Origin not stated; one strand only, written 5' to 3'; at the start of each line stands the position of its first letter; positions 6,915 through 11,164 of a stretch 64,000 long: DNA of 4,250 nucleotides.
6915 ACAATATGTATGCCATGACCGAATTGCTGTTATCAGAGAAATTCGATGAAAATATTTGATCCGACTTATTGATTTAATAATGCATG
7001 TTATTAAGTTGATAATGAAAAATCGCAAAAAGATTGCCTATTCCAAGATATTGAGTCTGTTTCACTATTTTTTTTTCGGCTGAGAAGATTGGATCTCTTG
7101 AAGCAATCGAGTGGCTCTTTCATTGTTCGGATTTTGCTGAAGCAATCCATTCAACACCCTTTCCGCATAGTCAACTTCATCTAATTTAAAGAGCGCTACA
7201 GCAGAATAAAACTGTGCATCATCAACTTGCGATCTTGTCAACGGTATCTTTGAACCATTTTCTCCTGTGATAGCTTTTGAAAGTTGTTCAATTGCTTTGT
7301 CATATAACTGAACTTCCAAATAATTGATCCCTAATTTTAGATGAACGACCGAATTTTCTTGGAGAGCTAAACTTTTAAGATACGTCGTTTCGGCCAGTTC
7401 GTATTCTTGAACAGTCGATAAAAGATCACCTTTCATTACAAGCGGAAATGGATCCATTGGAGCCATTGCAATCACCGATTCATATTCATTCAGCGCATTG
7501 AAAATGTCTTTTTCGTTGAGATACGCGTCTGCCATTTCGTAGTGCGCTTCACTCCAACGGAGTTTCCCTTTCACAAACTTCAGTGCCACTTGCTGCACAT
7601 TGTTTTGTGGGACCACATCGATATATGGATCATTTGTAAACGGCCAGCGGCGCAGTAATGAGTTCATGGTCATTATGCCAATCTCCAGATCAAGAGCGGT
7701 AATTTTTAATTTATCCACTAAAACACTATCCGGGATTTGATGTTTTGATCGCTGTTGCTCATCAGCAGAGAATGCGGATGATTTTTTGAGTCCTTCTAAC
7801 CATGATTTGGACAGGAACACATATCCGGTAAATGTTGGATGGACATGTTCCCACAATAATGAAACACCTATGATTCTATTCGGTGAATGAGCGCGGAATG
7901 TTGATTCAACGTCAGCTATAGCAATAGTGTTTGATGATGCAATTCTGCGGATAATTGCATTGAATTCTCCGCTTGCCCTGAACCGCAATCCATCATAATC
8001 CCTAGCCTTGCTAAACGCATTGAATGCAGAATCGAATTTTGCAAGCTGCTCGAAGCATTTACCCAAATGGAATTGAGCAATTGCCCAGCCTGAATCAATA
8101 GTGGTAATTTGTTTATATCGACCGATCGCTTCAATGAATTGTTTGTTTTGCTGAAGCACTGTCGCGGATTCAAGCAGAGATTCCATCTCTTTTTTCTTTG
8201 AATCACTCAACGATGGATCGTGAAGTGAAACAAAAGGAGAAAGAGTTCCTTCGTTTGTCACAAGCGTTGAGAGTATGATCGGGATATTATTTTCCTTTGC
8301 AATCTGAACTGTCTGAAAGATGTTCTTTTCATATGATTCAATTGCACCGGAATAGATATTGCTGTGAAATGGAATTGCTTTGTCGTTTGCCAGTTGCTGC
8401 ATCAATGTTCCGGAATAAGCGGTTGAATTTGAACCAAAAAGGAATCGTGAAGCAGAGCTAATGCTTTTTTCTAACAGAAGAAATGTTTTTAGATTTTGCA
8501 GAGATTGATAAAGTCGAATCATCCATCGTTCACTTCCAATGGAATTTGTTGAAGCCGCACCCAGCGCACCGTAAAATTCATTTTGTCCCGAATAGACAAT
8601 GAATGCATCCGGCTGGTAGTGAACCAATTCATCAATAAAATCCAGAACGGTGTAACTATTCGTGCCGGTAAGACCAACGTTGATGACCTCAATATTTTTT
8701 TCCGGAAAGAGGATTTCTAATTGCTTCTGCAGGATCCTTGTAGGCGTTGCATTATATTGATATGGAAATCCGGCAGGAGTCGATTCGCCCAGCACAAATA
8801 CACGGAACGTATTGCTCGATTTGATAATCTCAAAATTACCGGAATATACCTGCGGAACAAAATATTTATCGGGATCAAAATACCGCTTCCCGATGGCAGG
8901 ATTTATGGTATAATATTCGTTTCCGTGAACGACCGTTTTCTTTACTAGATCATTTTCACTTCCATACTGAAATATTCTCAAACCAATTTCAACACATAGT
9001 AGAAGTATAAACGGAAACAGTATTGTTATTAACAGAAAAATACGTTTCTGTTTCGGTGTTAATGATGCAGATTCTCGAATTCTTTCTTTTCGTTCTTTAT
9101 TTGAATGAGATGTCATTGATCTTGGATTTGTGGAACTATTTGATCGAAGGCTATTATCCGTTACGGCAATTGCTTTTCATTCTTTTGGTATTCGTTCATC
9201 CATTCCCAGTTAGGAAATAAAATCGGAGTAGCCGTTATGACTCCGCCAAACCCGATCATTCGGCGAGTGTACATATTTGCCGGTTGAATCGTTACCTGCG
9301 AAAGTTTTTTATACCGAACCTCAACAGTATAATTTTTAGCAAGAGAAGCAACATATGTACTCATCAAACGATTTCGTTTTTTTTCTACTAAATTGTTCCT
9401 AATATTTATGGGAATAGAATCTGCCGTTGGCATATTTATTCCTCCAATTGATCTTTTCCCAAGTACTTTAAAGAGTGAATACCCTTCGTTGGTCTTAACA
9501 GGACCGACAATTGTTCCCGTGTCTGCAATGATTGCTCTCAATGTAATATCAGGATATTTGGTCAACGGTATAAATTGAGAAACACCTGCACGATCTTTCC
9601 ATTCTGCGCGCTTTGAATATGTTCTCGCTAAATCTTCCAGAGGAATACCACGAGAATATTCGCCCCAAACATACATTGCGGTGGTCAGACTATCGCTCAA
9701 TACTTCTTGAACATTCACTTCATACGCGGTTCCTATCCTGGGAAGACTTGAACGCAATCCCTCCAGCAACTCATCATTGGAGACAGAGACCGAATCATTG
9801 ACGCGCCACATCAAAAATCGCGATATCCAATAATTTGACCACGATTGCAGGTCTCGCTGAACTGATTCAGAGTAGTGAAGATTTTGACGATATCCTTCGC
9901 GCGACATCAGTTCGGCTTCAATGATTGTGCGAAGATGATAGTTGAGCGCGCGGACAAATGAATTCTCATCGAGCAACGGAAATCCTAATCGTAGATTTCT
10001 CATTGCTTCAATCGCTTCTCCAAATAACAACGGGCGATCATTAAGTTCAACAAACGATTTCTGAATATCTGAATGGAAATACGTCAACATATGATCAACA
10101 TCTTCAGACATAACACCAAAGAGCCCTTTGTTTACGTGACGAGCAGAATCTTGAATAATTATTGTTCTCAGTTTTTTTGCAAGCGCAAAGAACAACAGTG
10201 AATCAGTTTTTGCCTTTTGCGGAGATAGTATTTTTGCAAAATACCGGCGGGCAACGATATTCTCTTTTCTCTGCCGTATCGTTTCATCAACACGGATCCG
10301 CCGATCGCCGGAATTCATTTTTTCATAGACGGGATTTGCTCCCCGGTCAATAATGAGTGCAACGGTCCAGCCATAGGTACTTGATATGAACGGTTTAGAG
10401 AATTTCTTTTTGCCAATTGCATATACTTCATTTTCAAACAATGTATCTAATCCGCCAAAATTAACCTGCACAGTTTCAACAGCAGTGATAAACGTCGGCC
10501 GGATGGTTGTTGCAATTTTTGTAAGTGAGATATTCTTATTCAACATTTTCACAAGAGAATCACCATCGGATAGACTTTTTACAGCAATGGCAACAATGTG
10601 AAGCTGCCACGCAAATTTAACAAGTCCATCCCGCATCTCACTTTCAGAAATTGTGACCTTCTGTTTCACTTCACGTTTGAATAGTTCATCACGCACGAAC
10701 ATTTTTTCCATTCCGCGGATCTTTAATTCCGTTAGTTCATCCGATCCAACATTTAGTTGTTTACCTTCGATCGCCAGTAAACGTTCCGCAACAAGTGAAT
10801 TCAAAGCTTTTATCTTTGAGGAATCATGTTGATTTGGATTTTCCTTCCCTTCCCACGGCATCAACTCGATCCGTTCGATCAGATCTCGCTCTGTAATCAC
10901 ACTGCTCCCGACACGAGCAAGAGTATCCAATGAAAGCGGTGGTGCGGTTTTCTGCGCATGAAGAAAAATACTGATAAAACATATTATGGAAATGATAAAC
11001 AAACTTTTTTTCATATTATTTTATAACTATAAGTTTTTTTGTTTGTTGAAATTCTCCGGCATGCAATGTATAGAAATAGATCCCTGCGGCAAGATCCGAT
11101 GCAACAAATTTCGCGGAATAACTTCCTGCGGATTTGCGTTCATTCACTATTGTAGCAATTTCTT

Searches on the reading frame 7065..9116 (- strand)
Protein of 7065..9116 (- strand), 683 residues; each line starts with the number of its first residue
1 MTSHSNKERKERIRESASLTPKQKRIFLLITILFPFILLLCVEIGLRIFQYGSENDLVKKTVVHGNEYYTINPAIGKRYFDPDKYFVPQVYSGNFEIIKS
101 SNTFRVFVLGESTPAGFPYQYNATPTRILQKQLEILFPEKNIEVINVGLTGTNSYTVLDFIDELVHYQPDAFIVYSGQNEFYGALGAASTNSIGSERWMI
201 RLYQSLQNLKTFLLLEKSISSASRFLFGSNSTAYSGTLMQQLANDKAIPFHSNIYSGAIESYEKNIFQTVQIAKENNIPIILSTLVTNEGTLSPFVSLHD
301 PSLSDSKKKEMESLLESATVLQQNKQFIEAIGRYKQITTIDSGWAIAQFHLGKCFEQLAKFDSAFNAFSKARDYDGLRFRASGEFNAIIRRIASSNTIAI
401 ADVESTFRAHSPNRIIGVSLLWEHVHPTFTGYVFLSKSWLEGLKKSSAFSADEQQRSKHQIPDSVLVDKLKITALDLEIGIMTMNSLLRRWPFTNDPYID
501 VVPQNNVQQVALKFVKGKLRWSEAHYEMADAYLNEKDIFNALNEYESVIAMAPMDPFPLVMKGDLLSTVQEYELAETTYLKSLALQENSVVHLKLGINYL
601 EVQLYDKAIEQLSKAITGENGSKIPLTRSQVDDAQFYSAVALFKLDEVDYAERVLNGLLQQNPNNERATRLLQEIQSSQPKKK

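Call 4: search_protein_families(library=pfam, proteins=[window:7065-9116:-], max_evalue=0.01)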
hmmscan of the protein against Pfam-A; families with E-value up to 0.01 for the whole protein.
window:7065-9116:- (683 aa): 10 families
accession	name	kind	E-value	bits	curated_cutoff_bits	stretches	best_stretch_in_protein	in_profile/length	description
PF07719.23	TPR_2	-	3.9e-13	48.8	27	0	523-553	2-32/34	Tetratricopeptide repeat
PF13174.12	TPR_6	-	2.6e-09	37.5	26.3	0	633-664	1-32/33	Tetratricopeptide repeat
PF14559.12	TPR_19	-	9.2e-07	29.5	25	1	605-674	7-67/68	Tetratricopeptide repeat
PF13472.12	Lipase_GDSL_2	-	5.3e-06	27.5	32.9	0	108-190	1-84/178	GDSL-like Lipase/Acylhydrolase family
PF13424.12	TPR_12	-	1.3e-05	25.7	30.1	0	314-373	6-73/77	Tetratricopeptide repeat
PF13181.12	TPR_8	-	1.5e-05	25.2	25.7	0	560-588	5-33/34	Tetratricopeptide repeat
PF14853.12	Fis1_TPR_C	-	4.9e-05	23.9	25.3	1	635-677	4-46/53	Fis1 C-terminal tetratricopeptide repeat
PF13432.12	TPR_16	-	0.00013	22.8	32.7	0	593-665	1-64/65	Tetratricopeptide repeat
PF00515.34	TPR_1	-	0.00019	21.6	27.8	0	345-371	1-27/34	Tetratricopeptide repeat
PF13428.12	TPR_14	-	0.00026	21.8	23.5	0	633-672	2-41/44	Tetratricopeptide repeat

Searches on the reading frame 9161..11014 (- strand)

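Call 4: search_protein_families(library=pfam, proteins=[window:9161-11014:-], max_evalue=0.01)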
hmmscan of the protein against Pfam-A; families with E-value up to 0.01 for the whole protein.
window:9161-11014:- (617 aa): 1 family
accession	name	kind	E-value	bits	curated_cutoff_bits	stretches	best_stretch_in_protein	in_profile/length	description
PF00639.27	Rotamase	-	0.00011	23.5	21.7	1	459-517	36-95/97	PPIC-type PPIASE domain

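Call 87: search_protein_families(library=ncbifam, proteins=[window:9161-11014:-], max_evalue=0.001)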
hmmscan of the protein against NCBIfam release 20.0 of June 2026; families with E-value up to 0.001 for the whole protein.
window:9161-11014:- (617 aa): 3 families
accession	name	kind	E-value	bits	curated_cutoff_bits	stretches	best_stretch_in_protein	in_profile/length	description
NF003356.0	PRK04405.1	subfamily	1.1e-07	31.2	339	0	432-574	144-287/299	peptidylprolyl isomerase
NF000809.0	PRK00059.1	equivalog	3.6e-07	29.9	303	1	430-571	194-335/336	peptidylprolyl isomerase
NF002824.0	PRK02998.1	subfamily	8.5e-06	25.3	360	1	432-572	134-274/283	peptidylprolyl isomerase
